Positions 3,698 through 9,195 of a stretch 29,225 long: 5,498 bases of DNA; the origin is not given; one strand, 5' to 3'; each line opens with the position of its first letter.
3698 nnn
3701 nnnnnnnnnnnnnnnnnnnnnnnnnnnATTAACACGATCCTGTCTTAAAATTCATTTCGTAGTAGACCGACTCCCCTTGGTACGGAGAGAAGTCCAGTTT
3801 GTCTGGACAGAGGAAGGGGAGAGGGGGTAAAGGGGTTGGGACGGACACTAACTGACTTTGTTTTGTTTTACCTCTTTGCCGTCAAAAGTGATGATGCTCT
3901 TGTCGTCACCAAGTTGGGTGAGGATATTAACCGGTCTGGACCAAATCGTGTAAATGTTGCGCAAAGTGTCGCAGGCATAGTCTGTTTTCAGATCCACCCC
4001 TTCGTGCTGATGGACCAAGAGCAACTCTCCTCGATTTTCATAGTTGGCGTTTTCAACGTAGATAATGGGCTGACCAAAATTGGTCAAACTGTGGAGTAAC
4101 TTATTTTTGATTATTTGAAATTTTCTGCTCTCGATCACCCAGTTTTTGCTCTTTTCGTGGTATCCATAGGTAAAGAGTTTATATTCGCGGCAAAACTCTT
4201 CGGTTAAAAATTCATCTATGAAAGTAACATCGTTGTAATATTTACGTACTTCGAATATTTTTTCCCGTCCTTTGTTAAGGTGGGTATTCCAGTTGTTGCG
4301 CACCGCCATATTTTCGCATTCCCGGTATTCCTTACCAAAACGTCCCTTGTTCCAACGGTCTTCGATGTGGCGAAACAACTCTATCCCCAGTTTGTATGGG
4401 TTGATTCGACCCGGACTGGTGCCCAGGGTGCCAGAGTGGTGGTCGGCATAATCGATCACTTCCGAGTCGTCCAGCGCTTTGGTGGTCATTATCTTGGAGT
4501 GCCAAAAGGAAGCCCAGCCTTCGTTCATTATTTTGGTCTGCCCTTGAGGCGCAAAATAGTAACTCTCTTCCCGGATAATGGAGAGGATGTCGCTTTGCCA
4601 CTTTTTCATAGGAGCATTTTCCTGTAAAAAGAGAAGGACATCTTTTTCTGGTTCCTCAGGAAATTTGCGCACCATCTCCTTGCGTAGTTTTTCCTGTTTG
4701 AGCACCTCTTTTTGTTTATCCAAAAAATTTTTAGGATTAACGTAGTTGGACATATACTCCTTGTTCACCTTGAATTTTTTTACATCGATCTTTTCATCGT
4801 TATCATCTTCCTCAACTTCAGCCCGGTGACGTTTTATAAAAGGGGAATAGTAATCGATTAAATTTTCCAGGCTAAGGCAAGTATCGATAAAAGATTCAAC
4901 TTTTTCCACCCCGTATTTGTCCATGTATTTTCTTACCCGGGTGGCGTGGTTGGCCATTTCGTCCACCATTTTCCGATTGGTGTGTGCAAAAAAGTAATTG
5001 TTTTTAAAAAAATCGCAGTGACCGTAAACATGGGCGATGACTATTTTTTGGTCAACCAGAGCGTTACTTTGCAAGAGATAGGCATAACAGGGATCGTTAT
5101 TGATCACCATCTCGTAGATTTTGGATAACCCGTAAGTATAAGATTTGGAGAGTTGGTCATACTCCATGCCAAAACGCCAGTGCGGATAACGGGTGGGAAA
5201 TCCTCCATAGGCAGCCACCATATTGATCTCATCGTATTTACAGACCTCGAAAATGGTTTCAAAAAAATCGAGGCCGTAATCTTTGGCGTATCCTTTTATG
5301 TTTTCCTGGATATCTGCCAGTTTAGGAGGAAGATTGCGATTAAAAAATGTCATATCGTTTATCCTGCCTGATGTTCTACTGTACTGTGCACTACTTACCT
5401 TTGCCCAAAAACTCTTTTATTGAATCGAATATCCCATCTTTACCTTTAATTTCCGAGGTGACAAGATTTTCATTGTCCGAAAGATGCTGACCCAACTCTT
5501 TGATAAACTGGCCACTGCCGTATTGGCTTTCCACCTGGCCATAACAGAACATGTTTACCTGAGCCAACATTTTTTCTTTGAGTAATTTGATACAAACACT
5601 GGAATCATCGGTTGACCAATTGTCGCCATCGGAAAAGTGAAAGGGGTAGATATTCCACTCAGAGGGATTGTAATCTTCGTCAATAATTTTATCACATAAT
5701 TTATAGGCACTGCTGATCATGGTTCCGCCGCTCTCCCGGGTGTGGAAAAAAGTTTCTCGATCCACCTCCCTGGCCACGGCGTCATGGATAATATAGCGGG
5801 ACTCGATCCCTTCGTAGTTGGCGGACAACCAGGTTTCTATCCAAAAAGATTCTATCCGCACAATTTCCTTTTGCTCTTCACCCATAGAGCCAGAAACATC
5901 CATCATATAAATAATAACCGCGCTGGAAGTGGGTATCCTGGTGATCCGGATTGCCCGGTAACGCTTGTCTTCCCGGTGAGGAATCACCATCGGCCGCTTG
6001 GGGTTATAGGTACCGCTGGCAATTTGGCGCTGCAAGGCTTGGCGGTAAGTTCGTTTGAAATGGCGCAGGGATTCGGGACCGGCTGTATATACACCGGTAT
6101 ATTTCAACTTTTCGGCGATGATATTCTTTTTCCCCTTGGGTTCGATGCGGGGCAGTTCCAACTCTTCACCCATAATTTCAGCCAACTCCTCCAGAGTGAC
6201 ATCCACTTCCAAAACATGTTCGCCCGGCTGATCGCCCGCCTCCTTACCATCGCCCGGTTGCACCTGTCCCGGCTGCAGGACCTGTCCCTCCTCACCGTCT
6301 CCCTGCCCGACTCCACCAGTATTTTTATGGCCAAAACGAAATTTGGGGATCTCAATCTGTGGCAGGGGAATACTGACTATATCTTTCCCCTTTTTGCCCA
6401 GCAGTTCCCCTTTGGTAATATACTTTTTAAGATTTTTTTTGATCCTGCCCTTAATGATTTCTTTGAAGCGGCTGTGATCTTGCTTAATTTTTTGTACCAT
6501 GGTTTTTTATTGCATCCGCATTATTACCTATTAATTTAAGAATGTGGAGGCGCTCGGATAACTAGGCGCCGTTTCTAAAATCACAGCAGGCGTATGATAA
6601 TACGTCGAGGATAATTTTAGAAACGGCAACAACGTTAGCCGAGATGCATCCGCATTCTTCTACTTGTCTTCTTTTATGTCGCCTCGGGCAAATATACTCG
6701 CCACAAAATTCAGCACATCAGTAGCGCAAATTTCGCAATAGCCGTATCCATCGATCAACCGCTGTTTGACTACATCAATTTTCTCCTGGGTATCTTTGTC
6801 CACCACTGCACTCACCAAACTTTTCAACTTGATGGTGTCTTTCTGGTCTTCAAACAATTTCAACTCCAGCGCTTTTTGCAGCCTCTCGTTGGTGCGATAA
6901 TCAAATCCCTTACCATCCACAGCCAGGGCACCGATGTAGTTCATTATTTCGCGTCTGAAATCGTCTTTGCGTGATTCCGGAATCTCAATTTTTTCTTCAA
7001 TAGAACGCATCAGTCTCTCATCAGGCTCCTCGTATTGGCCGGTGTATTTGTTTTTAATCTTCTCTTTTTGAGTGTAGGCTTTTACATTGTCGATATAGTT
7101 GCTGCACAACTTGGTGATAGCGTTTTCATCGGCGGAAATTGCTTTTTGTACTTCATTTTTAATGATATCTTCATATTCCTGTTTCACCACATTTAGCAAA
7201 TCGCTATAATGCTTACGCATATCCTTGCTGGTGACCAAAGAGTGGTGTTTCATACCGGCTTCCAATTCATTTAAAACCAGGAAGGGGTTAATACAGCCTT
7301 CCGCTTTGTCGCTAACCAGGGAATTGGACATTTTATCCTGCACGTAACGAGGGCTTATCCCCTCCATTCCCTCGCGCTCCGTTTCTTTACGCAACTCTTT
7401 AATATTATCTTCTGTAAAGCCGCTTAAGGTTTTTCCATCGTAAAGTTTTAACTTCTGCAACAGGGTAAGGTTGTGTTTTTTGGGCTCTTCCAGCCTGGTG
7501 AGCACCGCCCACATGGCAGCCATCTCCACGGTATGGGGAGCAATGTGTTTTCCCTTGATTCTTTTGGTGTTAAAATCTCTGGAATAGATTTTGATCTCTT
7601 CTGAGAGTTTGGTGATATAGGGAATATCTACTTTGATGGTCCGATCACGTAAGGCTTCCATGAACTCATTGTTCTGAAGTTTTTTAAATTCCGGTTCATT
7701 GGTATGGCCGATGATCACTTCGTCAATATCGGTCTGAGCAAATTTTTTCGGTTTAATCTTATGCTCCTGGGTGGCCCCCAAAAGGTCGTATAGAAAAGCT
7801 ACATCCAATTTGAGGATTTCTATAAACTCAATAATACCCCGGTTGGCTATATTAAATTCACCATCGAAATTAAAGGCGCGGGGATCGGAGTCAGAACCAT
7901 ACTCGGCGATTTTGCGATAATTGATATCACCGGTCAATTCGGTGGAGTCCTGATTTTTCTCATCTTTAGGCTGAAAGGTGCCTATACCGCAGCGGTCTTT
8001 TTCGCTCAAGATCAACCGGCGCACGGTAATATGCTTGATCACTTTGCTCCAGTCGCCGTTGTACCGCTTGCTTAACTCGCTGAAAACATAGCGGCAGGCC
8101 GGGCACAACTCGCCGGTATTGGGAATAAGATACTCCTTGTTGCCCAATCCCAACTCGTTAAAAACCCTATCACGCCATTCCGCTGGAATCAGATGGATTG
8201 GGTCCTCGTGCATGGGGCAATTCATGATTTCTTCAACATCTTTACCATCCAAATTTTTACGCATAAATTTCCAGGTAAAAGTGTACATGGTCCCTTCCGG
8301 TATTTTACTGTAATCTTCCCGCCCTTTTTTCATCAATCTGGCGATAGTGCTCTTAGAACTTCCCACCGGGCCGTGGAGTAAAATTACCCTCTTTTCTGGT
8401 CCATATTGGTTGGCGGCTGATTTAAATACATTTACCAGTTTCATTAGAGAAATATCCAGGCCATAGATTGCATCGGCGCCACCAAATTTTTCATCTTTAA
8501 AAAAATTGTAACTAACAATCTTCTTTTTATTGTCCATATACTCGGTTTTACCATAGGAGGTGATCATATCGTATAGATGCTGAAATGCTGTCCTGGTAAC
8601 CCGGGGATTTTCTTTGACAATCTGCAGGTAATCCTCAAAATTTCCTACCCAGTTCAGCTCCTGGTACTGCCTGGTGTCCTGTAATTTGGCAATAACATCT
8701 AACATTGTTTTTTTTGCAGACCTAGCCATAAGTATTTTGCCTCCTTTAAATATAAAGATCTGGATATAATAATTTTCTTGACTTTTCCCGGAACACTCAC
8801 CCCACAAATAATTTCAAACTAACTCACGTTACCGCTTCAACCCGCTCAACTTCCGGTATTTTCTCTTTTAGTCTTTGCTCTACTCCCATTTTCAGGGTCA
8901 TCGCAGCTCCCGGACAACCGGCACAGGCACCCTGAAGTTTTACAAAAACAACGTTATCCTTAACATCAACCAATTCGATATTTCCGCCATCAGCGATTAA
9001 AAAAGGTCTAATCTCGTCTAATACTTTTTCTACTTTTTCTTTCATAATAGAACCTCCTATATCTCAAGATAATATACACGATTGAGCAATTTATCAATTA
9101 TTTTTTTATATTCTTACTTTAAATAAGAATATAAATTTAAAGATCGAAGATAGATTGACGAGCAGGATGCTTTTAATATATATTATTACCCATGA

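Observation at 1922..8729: prkA - yeaH/yhbH-like - spoVR cluster extended by a secreted CotH-like kinase in a probable diderm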

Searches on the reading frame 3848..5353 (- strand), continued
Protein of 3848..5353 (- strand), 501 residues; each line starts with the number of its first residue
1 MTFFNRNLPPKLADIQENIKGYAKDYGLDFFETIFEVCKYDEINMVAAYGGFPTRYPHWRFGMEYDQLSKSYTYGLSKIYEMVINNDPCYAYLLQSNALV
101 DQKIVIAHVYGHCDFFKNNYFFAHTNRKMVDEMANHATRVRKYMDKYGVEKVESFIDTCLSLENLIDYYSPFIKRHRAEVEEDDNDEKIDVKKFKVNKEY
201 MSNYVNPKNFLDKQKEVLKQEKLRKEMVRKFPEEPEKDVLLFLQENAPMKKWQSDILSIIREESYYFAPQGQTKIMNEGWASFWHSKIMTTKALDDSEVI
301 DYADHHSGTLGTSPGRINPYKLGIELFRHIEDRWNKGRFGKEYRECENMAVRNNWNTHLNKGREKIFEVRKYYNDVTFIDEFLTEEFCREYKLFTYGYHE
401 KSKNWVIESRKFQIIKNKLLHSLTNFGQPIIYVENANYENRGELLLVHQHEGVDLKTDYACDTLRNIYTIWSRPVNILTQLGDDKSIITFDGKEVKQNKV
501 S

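Call 62: find_encoding_contigs(protein=P0138, flank=6000, max_places=1)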
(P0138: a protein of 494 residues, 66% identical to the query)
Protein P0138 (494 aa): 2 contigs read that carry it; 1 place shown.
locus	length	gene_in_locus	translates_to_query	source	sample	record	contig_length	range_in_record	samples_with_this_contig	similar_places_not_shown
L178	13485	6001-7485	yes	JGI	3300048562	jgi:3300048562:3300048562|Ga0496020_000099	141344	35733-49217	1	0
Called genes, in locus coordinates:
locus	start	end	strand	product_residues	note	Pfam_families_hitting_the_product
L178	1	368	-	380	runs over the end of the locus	PF00989:PAS (weak), PF13188:PAS_8 (weak), PF08448:PAS_4, PF12860:PAS_7 (weak), PF13426:PAS_9, PF00989:PAS, PF13426:PAS_9, PF00512:HisKA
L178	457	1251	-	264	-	-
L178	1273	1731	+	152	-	PF00005:ABC_tran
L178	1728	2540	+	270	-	-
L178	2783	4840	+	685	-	PF08298:AAA_PrkA, PF06798:PrkA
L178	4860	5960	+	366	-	PF04285:DUF444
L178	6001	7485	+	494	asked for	PF04293:SpoVR, PF24755:SpoVR_C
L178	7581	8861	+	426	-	PF19425:Csd3_N2 (faint), PF01551:Peptidase_M23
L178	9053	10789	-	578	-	PF00270:DEAD, PF04851:ResIII, PF00271:Helicase_C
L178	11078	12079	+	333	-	PF00140:Sigma70_r1_2, PF04542:Sigma70_r2, PF04545:Sigma70_r4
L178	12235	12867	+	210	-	PF19763:DUF6250 (faint)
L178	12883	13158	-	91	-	-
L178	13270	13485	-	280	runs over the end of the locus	PF02195:ParB_N (weak)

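Call 63: find_encoding_contigs(protein=P0137, flank=6000, max_places=1)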
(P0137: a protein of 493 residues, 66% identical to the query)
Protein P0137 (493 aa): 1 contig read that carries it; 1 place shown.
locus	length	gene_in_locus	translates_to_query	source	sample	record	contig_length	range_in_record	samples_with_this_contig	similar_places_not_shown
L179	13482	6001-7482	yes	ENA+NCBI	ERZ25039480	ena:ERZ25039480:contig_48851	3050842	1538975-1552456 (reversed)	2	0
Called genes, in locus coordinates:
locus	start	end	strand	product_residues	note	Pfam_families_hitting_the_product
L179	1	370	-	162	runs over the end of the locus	PF01272:GreA_GreB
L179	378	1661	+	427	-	PF18998:Flg_new_2, PF03664:Glyco_hydro_62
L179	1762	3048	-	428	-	PF00512:HisKA (faint), PF02518:HATPase_c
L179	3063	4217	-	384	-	PF08495:FIST, PF10442:FIST_C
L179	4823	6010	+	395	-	PF04285:DUF444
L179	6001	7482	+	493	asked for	PF04293:SpoVR, PF24755:SpoVR_C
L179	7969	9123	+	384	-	PF19425:Csd3_N2 (weak), PF01551:Peptidase_M23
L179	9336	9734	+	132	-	PF02142:MGS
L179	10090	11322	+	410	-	-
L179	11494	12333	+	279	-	-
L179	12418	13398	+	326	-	PF01073:3Beta_HSD, PF01370:Epimerase, PF04321:RmlD_sub_bind, PF05368:NmrA, PF07993:NAD_binding_4, PF13460:NAD_binding_10, PF16363:GDP_Man_Dehyd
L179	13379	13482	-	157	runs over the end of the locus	-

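Call 65: search_protein_families(library=pfam, proteins=[L067:9472-9978:+], max_evalue=0.01)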
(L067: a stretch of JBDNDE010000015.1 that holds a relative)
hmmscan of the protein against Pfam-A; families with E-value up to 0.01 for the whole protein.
L067:9472-9978:+ (169 aa): 0 families

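Call 75: search_protein_families(library=pfam, proteins=[L082:12584-13045:+, L081:15061-15351:+], max_evalue=0.01)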
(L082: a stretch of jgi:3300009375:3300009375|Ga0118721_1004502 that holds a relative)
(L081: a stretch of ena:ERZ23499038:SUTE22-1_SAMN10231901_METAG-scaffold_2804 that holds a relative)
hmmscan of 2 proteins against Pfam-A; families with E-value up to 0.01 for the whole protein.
L082:12584-13045:+ (154 aa): 2 families
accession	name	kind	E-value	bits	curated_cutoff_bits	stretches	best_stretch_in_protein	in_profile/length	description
PF00535.33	Glycos_transf_2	-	1.1e-15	58.5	23.3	1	9-122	2-114/168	Glycosyl transferase family 2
PF10111.15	Glyco_tranf_2_2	-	0.0054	16.7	27.3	1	35-111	29-106/276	Glycosyltransferase like family 2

L081:15061-15351:+ (97 aa): 1 family
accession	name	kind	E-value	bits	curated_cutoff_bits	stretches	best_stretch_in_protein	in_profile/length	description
PF00535.33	Glycos_transf_2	-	2e-12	47.8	23.3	1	9-96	2-88/168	Glycosyl transferase family 2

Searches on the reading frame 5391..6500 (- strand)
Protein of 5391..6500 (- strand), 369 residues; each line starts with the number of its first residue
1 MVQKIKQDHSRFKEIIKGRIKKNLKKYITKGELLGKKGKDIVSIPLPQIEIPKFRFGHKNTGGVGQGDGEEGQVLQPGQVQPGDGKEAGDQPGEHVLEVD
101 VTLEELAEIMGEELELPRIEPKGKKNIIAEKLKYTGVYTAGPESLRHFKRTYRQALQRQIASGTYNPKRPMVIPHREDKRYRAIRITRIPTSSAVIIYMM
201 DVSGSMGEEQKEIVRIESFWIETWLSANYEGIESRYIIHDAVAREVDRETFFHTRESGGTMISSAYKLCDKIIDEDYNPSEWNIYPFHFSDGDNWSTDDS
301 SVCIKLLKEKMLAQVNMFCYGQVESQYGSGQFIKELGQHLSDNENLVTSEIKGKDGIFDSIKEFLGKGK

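Call 4: search_protein_families(library=pfam, proteins=[window:5391-6500:-], max_evalue=0.01)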
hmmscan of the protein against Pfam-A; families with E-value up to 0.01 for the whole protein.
window:5391-6500:- (369 aa): 1 family
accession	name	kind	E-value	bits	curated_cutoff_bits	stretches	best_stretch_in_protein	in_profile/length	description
PF04285.18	DUF444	-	1.3e-88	298.3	27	2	173-367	222-417/418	Protein of unknown function (DUF444)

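Call 5: search_protein_families(library=ncbifam, proteins=[window:5391-6500:-], max_evalue=0.01)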
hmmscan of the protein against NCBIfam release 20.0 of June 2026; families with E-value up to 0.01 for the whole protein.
window:5391-6500:- (369 aa): 6 families
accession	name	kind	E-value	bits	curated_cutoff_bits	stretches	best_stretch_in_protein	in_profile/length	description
NF003711.0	PRK05325.2-3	equivalog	1.6e-189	629.8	388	1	1-369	1-369/369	hypothetical protein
TIGR02877.1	spore_yhbH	equivalog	9e-89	298.2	467.95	1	3-365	12-371/371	sporulation protein YhbH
NF003713.0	PRK05325.2-5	equivalog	4.7e-61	207.1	467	2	175-366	245-435/441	hypothetical protein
NF003707.0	PRK05325.1-2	equivalog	6.9e-56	190.1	396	2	178-366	231-420/428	hypothetical protein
NF003708.0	PRK05325.1-3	equivalog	2.1e-51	175.2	466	2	178-366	232-418/423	hypothetical protein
NF003712.0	PRK05325.2-4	equivalog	9.2e-38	130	421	1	60-329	127-400/446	hypothetical protein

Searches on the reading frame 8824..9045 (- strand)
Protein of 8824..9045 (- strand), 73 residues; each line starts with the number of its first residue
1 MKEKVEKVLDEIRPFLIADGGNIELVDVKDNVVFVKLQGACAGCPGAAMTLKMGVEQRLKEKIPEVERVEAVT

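Call 21: search_protein_families(library=pfam, proteins=[window:8824-9045:-], max_evalue=0.001)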
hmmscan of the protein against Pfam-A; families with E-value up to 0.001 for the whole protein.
window:8824-9045:- (73 aa): 2 families
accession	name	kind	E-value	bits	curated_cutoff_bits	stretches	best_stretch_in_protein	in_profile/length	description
PF01106.22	NifU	-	1e-30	106.1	27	1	5-70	1-67/67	NifU-like domain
PF01883.24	FeS_assembly_P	-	2.1e-05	25.2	23.5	1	7-70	10-72/73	Iron-sulfur cluster assembly protein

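Call 57: search_protein_families(library=ncbifam, proteins=[window:8824-9045:-], max_evalue=0.00001)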
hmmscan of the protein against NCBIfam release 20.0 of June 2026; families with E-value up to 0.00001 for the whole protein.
window:8824-9045:- (73 aa): 3 families
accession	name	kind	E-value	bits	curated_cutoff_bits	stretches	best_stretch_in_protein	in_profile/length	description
TIGR02000.1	NifU_proper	equivalog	2.5e-19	69.8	273.3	1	3-72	222-290/290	Fe-S cluster assembly protein NifU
TIGR03341.1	YhgI_GntY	equivalog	2.6e-15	56.7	269.35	1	2-73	107-180/190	Fe-S biogenesis protein NfuA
NF008392.0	PRK11190.1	equivalog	2.8e-10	40.4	268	1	2-73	108-182/192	Fe-S biogenesis protein NfuA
